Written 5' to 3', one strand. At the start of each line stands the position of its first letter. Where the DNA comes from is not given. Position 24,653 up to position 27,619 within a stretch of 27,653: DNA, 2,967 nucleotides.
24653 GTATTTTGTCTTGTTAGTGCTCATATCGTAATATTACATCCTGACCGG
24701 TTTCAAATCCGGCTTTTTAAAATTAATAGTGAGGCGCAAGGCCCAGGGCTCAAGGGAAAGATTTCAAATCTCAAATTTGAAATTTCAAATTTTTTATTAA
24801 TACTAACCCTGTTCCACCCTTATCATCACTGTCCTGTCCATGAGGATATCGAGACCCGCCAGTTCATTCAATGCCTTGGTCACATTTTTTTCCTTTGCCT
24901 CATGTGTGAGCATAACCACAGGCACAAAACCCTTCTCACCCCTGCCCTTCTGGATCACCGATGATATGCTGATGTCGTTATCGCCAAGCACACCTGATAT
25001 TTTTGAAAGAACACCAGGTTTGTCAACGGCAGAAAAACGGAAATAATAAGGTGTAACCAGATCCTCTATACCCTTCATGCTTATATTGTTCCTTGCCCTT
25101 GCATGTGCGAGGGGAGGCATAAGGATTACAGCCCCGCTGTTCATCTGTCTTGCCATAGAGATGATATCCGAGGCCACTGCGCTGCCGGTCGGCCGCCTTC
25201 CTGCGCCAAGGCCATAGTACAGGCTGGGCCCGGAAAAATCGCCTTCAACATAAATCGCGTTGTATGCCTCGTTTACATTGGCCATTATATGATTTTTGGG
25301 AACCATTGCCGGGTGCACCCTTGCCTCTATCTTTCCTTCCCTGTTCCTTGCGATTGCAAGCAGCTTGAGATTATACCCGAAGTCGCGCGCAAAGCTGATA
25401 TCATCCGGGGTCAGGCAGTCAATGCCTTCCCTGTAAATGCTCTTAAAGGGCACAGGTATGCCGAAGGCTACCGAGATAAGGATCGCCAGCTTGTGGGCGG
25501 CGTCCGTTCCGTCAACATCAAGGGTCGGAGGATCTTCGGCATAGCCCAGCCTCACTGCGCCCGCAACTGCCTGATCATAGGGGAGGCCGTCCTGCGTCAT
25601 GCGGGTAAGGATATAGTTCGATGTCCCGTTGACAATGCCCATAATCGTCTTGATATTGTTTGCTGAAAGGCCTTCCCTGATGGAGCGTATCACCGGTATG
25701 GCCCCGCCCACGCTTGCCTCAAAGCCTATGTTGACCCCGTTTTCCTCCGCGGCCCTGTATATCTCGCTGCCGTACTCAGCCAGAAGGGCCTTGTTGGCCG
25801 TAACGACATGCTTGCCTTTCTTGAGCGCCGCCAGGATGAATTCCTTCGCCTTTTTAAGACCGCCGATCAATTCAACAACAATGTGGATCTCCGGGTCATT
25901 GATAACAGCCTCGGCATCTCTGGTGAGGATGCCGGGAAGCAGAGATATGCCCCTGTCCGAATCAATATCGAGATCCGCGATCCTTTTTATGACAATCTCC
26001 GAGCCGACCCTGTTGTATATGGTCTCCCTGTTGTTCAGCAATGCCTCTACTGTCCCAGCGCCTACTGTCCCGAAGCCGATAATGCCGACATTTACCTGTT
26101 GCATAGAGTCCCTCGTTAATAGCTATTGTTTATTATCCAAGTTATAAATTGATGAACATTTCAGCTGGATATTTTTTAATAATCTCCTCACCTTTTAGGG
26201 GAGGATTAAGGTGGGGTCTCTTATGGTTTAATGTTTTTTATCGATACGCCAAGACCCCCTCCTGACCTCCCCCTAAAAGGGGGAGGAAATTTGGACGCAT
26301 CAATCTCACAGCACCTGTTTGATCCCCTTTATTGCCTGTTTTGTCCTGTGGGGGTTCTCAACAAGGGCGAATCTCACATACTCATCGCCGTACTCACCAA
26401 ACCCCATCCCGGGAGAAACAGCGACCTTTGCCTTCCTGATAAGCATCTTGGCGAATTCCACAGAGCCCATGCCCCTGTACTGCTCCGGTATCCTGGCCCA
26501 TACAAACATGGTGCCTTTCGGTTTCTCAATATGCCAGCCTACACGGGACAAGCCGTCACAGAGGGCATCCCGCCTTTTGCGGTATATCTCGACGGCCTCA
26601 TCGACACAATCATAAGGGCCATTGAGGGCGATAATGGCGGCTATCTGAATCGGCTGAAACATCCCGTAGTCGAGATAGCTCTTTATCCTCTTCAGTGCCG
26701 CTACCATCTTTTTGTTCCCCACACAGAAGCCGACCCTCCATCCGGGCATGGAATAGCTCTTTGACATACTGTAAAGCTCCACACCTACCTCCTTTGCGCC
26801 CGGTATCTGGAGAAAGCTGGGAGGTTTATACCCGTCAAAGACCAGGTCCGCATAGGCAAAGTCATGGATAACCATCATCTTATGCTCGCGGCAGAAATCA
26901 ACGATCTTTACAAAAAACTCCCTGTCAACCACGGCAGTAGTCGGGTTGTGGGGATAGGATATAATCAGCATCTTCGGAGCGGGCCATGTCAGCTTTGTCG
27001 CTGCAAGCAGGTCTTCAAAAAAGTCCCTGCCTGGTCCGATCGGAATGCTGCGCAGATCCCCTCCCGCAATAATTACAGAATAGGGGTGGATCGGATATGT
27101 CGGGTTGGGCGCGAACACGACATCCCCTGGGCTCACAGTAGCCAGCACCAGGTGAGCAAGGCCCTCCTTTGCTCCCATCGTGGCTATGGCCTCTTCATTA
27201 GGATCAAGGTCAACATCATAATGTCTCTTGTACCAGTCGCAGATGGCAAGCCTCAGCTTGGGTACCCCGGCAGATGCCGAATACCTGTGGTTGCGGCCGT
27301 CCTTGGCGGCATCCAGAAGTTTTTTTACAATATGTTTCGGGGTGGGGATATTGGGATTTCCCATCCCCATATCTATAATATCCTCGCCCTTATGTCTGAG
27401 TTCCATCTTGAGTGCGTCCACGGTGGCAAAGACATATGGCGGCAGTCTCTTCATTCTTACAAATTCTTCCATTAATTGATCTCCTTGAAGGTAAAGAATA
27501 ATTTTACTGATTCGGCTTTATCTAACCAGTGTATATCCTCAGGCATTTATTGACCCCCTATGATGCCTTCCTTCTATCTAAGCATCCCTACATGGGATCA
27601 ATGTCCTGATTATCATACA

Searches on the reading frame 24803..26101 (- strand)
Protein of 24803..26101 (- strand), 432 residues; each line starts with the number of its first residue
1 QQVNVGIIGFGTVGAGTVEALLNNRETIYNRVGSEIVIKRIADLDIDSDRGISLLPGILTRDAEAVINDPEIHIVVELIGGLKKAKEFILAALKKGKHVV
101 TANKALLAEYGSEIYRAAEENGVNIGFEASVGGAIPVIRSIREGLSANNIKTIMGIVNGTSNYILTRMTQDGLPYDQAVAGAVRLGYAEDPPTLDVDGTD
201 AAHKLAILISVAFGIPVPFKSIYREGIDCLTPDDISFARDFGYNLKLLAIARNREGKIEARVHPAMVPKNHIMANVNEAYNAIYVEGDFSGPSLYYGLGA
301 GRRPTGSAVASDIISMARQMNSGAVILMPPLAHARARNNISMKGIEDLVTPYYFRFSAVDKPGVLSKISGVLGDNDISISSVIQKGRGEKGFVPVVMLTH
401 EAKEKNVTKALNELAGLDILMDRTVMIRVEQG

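Call 11: search_protein_families(library=pfam, proteins=[window:24803-26101:-], max_evalue=0.00001)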
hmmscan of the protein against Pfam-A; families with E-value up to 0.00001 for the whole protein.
window:24803-26101:- (432 aa): 3 families
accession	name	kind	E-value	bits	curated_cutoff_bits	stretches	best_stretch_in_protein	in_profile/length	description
PF00742.24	Homoserine_dh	-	5e-60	202.7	22.9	1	136-314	1-173/173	Homoserine dehydrogenase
PF03447.22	NAD_binding_3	-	2.7e-21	76.9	24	1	9-128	1-116/116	Homoserine dehydrogenase, NAD binding domain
PF01842.31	ACT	-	9.4e-12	44.9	27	1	353-415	2-65/66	ACT domain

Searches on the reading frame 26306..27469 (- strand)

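Call 11: search_protein_families(library=pfam, proteins=[window:26306-27469:-], max_evalue=0.00001)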
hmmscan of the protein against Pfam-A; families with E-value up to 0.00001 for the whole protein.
window:26306-27469:- (387 aa): 1 family
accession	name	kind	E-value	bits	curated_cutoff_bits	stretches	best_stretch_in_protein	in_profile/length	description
PF00155.27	Aminotran_1_2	-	5.7e-62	210.4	19.7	1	30-369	2-346/361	Aminotransferase class I and II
